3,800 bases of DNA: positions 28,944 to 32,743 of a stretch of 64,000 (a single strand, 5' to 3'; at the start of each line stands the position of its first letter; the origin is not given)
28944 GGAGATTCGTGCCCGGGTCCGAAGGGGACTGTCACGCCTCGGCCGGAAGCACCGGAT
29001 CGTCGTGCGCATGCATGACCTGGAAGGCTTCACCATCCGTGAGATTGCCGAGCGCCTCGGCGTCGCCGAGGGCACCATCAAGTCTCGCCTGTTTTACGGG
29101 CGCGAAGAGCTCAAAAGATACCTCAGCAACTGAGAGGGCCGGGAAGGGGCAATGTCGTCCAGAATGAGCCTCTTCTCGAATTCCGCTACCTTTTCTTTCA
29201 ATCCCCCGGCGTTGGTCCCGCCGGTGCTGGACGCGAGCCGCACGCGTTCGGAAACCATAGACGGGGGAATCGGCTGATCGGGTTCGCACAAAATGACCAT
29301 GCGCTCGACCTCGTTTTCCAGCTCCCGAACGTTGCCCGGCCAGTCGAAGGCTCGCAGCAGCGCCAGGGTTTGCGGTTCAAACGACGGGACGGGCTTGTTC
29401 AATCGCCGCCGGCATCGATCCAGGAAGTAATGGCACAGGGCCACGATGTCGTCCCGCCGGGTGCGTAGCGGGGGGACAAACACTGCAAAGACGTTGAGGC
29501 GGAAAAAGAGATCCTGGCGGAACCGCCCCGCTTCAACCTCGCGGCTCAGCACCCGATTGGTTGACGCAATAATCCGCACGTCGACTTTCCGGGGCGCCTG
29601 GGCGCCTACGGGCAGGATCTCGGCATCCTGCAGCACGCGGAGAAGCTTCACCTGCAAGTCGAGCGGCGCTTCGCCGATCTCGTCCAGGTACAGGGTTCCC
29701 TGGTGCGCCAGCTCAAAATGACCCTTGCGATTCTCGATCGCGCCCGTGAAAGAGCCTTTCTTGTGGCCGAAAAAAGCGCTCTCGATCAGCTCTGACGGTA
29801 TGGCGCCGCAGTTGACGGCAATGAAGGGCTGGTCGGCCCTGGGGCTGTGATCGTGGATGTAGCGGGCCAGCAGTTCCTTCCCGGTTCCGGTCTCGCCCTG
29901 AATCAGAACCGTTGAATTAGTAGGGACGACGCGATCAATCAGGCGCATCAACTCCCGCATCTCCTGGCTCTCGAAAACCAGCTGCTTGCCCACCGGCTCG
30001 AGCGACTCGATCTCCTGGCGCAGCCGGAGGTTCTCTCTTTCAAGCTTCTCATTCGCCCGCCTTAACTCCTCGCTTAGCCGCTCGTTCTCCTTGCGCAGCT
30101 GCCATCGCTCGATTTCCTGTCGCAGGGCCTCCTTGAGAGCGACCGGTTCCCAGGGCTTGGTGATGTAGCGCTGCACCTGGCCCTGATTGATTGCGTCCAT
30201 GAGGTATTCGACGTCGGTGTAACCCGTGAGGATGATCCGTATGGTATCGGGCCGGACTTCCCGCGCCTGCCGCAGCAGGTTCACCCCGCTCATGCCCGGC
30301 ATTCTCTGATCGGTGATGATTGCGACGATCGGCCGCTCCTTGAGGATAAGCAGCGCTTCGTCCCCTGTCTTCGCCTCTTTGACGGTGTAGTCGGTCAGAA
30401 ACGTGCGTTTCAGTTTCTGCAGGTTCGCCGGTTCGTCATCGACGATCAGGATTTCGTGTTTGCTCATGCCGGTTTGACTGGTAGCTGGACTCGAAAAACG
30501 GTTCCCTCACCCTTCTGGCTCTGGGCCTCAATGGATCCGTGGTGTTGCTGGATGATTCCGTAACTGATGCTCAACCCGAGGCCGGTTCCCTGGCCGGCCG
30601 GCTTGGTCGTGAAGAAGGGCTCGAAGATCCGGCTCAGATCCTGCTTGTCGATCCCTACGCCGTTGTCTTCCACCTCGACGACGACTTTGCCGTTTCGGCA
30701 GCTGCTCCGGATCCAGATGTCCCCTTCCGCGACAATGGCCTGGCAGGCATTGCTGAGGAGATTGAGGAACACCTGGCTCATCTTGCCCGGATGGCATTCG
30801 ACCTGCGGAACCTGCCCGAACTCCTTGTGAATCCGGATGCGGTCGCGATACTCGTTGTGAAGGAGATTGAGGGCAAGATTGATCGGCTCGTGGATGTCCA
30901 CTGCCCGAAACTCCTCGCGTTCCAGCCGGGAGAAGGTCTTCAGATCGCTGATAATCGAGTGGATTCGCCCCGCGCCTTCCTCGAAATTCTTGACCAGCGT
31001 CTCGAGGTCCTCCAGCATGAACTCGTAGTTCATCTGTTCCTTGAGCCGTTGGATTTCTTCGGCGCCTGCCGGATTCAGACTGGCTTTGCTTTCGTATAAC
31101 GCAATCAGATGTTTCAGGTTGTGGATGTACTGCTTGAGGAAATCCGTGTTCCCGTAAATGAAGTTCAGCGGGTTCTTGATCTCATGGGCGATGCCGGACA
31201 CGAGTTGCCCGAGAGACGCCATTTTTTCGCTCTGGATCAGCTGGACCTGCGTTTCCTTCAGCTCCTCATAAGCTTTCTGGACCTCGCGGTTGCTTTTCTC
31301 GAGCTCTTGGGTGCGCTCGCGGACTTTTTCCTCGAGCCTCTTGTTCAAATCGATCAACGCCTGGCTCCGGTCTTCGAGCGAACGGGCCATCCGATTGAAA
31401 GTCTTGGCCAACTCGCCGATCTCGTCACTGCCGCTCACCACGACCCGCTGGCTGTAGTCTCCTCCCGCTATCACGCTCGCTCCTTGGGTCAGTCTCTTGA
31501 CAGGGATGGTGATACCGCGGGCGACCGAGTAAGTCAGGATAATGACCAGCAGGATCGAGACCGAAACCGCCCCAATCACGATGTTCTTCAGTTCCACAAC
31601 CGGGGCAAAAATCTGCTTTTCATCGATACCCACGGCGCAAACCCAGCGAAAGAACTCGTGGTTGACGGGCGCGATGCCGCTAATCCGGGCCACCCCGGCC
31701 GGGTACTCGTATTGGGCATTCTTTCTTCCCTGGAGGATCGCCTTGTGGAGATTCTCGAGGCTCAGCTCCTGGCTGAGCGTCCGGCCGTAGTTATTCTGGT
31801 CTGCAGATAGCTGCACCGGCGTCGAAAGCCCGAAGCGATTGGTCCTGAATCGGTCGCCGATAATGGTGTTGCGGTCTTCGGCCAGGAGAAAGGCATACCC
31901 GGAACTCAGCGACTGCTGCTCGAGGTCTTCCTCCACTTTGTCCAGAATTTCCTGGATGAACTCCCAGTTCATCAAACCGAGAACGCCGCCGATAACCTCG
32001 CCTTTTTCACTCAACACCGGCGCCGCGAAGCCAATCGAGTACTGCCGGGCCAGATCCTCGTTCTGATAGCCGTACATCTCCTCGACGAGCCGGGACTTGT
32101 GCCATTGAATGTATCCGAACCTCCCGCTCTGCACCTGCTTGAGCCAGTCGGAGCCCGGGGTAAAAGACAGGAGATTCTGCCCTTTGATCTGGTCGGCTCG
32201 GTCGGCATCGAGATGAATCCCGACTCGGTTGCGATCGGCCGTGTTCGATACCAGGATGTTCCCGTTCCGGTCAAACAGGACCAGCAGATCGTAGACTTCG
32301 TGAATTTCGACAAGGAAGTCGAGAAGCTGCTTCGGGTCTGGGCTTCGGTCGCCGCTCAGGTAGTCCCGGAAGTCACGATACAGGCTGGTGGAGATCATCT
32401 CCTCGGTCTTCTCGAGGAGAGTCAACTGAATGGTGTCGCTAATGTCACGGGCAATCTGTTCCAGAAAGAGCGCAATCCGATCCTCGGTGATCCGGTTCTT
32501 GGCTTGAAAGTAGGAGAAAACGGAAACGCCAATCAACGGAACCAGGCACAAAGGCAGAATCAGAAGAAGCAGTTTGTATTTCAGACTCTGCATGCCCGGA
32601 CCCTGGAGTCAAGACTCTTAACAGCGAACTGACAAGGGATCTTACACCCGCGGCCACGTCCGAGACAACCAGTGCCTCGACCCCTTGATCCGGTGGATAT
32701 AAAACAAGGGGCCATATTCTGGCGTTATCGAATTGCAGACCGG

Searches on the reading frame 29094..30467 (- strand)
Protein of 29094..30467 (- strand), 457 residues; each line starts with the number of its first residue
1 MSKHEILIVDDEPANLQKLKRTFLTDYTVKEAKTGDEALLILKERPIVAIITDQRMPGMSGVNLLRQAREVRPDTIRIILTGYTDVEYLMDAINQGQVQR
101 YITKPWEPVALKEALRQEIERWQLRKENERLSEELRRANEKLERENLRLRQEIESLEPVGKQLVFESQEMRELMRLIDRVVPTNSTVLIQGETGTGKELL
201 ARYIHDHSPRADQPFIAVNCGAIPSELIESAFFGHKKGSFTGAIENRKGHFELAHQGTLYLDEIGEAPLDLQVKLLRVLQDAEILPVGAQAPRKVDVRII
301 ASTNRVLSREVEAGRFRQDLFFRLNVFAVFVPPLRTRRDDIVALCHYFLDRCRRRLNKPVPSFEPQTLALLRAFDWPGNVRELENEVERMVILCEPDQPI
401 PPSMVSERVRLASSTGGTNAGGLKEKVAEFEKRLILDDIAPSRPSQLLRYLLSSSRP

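Call 6: search_protein_families(library=pfam, proteins=[window:29094-30467:-])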
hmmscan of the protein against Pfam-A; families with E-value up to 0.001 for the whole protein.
window:29094-30467:- (457 aa): 8 families
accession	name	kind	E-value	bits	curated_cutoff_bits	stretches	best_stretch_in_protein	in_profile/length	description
PF00158.32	Sigma54_activat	-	2.2e-69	232.9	20.2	1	164-329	2-167/168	Sigma-54 interaction domain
PF25601.1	AAA_lid_14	-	8.2e-22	77.3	27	1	335-415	1-80/87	AAA+ ATPase lid domain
PF00072.30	Response_reg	-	2.5e-21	76.4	30.2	1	6-115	1-110/111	Response regulator receiver domain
PF14532.12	Sigma54_activ_2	-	2.4e-20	73.6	25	1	166-334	3-138/138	Sigma-54 interaction domain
PF07728.20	AAA_5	-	6.8e-07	29.8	22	1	187-307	2-125/139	AAA domain (dynein-related subfamily)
PF13191.12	AAA_16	-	0.0002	22.3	32.6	1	165-259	4-97/167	AAA ATPase domain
PF00004.35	AAA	-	0.00057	20.8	21.2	0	187-322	1-129/131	ATPase family associated with various cellular activities (AAA)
PF01078.27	Mg_chelatase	-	0.00089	19.2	20.3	0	242-281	93-132/207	Magnesium chelatase, subunit ChlI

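Call 32: search_protein_families(library=ncbifam, proteins=[window:29094-30467:-], max_evalue=0.01)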
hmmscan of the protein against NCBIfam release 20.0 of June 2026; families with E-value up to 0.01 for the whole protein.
window:29094-30467:- (457 aa): 99 families (the best 25 are shown)
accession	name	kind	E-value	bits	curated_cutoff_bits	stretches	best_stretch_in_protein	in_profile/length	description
TIGR01818.1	ntrC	equivalog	3.2e-105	352.6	558.6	1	6-406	1-378/463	nitrogen regulation protein NR(I)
NF008469.0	PRK11361.1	equivalog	2.9e-102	342.7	714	1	3-437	4-424/461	acetoacetate metabolism transcriptional regulator AtoC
NF003451.0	PRK05022.1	equivalog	4.8e-100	335.7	476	1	133-398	166-427/512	nitric oxide reductase transcriptional regulator NorR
TIGR01817.1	nifA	equivalog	6.5e-97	325.5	528.85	1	125-397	163-431/534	nif-specific transcriptional activator NifA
TIGR02915.1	PEP_resp_reg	equivalog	6.4e-96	321.9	502.6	2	140-398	120-376/445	PEP-CTERM-box response regulator transcription factor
NF038308.1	RNA_repair_RtcR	equivalog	1e-93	315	650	1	133-409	155-436/530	RNA repair transcriptional activator RtcR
NF041552.1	TF_PrdR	equivalog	2.3e-93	313.5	795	1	126-437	235-546/577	sigma-54 dependent transcriptional regulator PrdR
NF051870.1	NAssimRespRegNtrX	equivalog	3.3e-91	306.4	600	2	139-415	121-391/452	nitrogen assimilation response regulator NtrX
NF008176.1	PRK10923.1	equivalog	3.4e-89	299.6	620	1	1-393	1-370/469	nitrogen regulation protein NR(I)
NF007689.0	PRK10365.1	equivalog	1.3e-87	294.4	760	1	3-395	5-373/441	sigma-54-dependent response regulator transcription factor ZraR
NF041946.1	LuxO_transreg_Vib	equivalog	7.5e-86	288.7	800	1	15-409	7-380/463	quorum-sensing sigma-54 dependent transcriptional regulator LuxO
NF011695.0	PRK15115.1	equivalog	5.6e-85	285.7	763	2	161-395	135-369/445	two-component system response regulator GlrR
NF050807.1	TransRegFlbDCaul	equivalog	2.2e-82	277.3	750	1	161-398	118-355/454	sigma-54-dependent transcriptional regulator FlbD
NF011958.0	PRK15429.1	equivalog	7.3e-81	272.7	830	1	113-394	331-612/692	formate hydrogenlyase transcriptional activator FlhA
TIGR02329.1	propionate_PrpR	equivalog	2.3e-79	267.4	499.2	1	140-394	198-450/526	propionate catabolism operon regulatory protein PrpR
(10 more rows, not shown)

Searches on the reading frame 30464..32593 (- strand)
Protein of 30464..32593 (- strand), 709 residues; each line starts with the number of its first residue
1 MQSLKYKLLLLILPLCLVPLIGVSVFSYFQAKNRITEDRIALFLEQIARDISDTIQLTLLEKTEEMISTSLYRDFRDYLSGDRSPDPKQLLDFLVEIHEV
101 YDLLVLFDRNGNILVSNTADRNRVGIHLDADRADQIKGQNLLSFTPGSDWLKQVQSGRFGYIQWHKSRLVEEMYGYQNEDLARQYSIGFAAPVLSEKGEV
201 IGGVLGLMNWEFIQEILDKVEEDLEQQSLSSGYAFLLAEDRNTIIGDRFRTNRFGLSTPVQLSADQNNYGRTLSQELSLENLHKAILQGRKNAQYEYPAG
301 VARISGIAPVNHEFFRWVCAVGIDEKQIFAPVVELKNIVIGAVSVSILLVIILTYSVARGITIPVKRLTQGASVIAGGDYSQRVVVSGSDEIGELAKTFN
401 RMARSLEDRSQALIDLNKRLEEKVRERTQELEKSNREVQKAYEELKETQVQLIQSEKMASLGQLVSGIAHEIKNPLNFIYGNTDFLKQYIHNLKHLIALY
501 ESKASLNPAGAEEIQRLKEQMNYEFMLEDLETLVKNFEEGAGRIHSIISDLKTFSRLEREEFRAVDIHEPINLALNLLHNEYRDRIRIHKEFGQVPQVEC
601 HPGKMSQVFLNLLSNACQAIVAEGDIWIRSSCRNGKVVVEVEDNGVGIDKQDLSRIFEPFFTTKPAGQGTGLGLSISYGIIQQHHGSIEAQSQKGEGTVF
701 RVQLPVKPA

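Call 6: search_protein_families(library=pfam, proteins=[window:30464-32593:-])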
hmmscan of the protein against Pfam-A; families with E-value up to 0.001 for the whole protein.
window:30464-32593:- (709 aa): 5 families
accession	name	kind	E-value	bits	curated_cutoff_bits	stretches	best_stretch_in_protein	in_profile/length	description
PF02518.31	HATPase_c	-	2.1e-27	96.2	26.4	1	604-707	5-110/111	Histidine kinase-, DNA gyrase B-, and HSP90-like ATPase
PF00672.30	HAMP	-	1.7e-14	54.3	25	1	358-408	3-53/53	HAMP domain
PF00512.31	HisKA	-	9.7e-10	38.8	26.9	1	461-559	2-65/66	His Kinase A (phospho-acceptor) domain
PF02743.24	dCache_1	-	8.2e-07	29.2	45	1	44-251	15-190/240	Cache domain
PF14501.12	HATPase_c_5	-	0.00099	19.4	22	0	605-695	6-93/102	GHKL domain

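Call 32: search_protein_families(library=ncbifam, proteins=[window:30464-32593:-], max_evalue=0.01)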
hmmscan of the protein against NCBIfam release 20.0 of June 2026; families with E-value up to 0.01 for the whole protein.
window:30464-32593:- (709 aa): 97 families (the best 25 are shown)
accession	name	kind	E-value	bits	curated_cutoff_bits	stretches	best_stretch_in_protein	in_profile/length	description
NF038348.1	T2SS_HK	subfamily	1.1e-81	275.1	450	1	394-707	261-574/574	histidine kinase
NF008468.0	PRK11360.1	equivalog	1.6e-61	208.5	646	2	514-708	418-610/616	two-component system sensor histidine kinase AtoS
NF052574.1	HisKinEspCMyxo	equivalog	1.2e-56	192.4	1200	2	518-707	447-638/785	serine histidine kinase EspC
NF052573.1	HisKinEspAMyxo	equivalog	1.4e-56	192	1400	1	439-706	362-611/755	serine histidine kinase EspA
NF033092.0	HK_WalK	equivalog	5.2e-48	164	725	2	539-706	417-594/594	cell wall metabolism sensor histidine kinase WalK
NF007688.0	PRK10364.1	equivalog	1.8e-43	148.9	479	2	540-707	285-452/460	two-component system sensor histidine kinase ZraS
NF010411.0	PRK13837.1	equivalog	3.5e-39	134.5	647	2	540-707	495-676/828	two-component system VirA-like sensor kinase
NF046044.1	PnpS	equivalog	3e-38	131.9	400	2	540-705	216-390/390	two-component system histidine kinase PnpS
NF040691.1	MtrAB_MtrB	equivalog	8.3e-37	127.3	450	2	449-707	258-493/507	MtrAB system histidine kinase MtrB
NF007837.0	PRK10549.1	equivalog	4e-36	124.7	603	2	343-465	170-291/466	envelope stress sensor histidine kinase BaeS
TIGR02956.1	TMAO_torS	equivalog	1.4e-35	122.7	676.5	2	545-707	513-683/967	TMAO reductase system sensor histidine kinase/response regulator TorS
NF046026.1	HisKinCckACaul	equivalog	4.7e-35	120.8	1000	2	541-707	348-533/678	cell cycle histidine kinase CckA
NF045911.1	TCSHisKinNblS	equivalog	5.1e-34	117.6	1000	2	416-706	319-620/621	two-component system sensor histidine kinase NblS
NF047497.1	HK_LIC_12097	equivalog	1.4e-33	116.2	500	2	534-706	191-366/367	LIC_12097 family sensor histidine kinase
NF047794.1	HisKinPtgB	equivalog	1.7e-33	115.8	1000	2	531-692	480-641/656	two-component system sensor histidine kinase PgtB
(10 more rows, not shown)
